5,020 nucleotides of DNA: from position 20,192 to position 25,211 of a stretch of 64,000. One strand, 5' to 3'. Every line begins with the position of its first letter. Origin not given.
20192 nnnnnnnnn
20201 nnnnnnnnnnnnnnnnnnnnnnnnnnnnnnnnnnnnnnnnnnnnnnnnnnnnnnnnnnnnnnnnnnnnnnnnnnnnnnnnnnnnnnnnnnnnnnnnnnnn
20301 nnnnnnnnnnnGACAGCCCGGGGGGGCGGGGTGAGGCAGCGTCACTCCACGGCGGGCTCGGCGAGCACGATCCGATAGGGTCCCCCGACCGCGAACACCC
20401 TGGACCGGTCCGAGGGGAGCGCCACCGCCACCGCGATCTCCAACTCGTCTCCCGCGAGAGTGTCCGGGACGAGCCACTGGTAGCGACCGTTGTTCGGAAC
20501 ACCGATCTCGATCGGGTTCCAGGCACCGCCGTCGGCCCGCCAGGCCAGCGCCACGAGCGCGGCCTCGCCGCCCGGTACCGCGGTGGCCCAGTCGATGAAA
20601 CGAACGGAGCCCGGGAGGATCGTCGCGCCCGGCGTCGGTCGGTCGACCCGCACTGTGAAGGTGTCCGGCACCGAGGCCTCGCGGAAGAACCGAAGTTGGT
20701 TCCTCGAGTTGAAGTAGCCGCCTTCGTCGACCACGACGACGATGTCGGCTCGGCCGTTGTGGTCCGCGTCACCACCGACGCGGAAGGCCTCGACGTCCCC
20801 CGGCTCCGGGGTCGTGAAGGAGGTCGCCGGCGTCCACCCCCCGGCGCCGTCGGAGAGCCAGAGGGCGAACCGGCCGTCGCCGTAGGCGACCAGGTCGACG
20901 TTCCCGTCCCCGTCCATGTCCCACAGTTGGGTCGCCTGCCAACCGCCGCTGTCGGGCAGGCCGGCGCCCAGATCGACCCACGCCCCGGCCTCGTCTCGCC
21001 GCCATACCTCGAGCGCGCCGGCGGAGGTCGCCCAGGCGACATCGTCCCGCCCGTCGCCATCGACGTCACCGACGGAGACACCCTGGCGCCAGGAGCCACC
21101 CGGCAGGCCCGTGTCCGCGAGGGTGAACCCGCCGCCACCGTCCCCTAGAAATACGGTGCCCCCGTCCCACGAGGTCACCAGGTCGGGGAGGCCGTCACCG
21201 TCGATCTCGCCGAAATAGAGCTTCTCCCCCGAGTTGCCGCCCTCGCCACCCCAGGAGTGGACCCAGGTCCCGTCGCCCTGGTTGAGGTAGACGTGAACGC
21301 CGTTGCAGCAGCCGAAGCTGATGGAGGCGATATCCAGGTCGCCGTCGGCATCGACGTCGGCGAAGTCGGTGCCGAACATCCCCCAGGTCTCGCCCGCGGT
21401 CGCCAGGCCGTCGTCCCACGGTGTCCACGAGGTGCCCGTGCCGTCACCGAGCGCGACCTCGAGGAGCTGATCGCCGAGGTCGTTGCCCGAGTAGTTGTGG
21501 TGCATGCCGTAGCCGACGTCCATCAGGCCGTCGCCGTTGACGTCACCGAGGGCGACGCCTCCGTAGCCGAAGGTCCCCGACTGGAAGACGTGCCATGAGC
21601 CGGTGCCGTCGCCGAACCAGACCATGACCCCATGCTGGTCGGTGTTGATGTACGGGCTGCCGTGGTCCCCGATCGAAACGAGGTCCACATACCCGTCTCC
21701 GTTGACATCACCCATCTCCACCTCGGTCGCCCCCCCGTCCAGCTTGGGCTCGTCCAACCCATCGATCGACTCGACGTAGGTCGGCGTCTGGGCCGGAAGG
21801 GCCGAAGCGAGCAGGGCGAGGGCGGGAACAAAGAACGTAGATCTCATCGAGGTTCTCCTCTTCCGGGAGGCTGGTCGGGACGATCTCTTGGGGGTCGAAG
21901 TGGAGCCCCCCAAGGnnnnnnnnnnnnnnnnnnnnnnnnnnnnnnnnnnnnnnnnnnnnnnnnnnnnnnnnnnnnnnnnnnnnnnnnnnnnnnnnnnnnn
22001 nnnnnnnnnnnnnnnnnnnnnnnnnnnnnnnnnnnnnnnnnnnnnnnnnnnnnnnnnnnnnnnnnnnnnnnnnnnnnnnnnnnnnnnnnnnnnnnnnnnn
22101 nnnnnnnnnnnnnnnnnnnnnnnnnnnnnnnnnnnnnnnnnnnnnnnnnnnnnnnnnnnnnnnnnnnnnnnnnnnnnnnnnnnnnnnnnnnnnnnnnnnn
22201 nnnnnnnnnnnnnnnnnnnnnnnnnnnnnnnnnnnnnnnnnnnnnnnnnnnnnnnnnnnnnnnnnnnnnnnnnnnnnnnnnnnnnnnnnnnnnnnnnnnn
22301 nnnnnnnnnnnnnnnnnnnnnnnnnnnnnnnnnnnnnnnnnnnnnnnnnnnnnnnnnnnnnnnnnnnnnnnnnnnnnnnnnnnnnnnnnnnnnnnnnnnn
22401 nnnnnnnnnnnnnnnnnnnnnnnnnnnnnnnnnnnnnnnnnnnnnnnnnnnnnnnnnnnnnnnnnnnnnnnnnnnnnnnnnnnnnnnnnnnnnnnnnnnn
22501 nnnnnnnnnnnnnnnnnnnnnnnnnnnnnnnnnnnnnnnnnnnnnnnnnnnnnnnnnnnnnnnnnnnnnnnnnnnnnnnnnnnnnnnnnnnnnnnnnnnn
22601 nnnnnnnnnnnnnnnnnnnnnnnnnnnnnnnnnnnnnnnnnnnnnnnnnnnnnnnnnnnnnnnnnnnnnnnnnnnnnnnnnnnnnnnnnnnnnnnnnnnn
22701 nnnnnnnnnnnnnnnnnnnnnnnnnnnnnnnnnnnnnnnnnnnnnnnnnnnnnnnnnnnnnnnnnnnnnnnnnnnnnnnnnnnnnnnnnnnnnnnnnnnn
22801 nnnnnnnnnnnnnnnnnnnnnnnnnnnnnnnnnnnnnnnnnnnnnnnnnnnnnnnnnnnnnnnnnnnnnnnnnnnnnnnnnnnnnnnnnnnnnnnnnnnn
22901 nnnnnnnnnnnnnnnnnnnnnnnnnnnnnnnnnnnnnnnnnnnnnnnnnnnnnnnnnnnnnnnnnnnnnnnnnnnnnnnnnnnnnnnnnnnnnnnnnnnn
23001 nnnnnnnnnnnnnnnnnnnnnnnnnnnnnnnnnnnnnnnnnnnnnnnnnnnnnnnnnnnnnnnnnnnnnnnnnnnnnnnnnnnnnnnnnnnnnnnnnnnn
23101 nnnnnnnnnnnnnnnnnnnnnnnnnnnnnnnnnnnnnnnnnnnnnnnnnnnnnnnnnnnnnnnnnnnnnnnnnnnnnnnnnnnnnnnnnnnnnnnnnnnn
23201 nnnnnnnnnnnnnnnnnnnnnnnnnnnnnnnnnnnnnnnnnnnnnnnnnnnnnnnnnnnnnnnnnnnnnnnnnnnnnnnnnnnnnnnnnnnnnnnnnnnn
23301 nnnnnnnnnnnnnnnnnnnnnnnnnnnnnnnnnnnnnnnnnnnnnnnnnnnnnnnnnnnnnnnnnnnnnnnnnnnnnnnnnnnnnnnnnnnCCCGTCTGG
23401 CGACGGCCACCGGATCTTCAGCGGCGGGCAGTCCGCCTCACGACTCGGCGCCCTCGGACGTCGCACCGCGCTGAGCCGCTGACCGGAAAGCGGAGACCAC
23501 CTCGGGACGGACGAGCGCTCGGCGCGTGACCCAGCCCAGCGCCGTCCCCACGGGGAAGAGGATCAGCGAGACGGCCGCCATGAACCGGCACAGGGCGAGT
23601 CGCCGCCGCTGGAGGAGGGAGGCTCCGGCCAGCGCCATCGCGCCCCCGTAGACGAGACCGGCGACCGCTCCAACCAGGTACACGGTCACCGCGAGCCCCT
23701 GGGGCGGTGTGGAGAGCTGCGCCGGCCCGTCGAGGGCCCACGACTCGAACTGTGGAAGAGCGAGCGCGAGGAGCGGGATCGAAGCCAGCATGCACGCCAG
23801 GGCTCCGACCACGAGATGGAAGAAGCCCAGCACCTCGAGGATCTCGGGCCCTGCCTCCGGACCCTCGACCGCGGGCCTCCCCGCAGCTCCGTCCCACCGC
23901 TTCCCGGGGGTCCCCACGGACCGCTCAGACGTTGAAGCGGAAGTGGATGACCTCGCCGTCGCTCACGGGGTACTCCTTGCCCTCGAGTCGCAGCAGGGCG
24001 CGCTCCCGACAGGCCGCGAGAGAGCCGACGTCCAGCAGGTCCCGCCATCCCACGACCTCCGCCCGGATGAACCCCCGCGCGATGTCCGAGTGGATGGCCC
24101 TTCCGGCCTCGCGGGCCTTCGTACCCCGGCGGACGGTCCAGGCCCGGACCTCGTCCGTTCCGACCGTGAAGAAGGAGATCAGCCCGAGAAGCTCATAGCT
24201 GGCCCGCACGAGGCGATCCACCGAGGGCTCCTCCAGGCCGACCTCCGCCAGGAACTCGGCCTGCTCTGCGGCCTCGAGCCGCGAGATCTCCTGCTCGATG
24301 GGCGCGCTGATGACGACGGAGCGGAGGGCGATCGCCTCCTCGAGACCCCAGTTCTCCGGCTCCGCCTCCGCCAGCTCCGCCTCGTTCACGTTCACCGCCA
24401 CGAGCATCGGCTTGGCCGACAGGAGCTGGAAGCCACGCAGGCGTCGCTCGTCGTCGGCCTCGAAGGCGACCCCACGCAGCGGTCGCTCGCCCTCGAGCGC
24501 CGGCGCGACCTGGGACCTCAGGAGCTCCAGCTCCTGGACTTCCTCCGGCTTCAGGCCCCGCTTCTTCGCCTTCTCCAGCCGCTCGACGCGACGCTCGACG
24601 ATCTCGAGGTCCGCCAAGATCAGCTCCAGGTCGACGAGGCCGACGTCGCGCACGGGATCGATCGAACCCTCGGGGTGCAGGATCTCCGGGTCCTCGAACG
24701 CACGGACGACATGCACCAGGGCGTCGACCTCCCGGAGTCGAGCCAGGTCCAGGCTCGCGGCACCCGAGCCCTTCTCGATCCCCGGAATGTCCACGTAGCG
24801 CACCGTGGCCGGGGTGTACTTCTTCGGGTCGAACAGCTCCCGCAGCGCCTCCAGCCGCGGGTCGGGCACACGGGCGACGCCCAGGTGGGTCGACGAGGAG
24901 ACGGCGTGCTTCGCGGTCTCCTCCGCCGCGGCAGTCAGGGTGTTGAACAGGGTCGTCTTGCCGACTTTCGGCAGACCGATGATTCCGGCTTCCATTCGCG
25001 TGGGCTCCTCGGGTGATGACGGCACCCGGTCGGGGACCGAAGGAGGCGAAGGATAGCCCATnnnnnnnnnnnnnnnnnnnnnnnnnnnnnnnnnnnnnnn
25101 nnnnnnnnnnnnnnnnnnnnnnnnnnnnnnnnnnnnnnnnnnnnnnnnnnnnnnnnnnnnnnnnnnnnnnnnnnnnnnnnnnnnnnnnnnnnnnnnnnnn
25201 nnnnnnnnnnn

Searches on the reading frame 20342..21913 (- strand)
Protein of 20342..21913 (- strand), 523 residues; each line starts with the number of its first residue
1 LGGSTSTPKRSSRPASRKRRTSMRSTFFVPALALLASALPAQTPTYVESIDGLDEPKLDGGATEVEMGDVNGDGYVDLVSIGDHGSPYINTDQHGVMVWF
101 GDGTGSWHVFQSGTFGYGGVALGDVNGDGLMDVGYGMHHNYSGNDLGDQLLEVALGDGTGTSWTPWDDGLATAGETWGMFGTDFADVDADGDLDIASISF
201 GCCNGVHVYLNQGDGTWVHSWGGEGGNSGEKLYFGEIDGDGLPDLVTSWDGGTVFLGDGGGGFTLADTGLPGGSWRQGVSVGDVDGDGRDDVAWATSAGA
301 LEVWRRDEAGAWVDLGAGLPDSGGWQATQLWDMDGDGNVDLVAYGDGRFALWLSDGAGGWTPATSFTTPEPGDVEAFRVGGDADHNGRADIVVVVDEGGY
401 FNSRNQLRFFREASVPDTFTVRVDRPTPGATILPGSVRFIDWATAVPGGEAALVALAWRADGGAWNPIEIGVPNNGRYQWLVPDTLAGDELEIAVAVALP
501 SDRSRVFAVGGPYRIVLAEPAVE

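Call 70: search_protein_families(library=pfam, proteins=[window:20342-21913:-], max_evalue=0.001)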
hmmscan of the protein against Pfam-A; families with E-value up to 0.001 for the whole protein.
window:20342-21913:- (523 aa): 2 families
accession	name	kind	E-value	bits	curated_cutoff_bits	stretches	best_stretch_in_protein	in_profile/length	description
PF13517.12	FG-GAP_3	-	7.6e-33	113.3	26.9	5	186-246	1-60/61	FG-GAP-like repeat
PF01839.29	FG-GAP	-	1.7e-13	50.5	22.1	1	278-299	4-25/37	FG-GAP repeat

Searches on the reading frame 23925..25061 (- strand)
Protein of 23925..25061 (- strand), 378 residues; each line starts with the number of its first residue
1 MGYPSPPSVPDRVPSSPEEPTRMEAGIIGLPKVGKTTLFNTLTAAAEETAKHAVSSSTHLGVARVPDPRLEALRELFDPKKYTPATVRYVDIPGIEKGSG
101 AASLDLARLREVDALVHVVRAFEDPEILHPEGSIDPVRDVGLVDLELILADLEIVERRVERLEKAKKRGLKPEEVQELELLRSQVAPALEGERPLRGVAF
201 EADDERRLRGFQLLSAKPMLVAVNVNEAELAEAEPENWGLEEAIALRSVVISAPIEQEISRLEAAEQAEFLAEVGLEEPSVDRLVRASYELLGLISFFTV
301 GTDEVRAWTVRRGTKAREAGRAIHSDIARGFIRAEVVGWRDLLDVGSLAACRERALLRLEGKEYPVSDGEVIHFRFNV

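Call 9: search_protein_families(library=pfam, proteins=[window:23925-25061:-], max_evalue=0.01)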
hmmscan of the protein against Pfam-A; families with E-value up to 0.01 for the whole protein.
window:23925-25061:- (378 aa): 4 families
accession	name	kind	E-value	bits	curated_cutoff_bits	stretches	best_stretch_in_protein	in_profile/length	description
PF06071.19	YchF-GTPase_C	-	7.7e-33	112.9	27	1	294-377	1-84/84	Protein of unknown function (DUF933)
PF01926.29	MMR_HSR1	-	3.3e-09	37.3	21.9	1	25-122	2-85/113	50S ribosome-binding GTPase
PF02421.24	FeoB_N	-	0.001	19.1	27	1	26-50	4-28/156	Ferrous iron transport protein B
PF09439.16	SRPRB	-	0.0031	17.3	25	0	27-119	8-80/178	Signal recognition particle receptor beta subunit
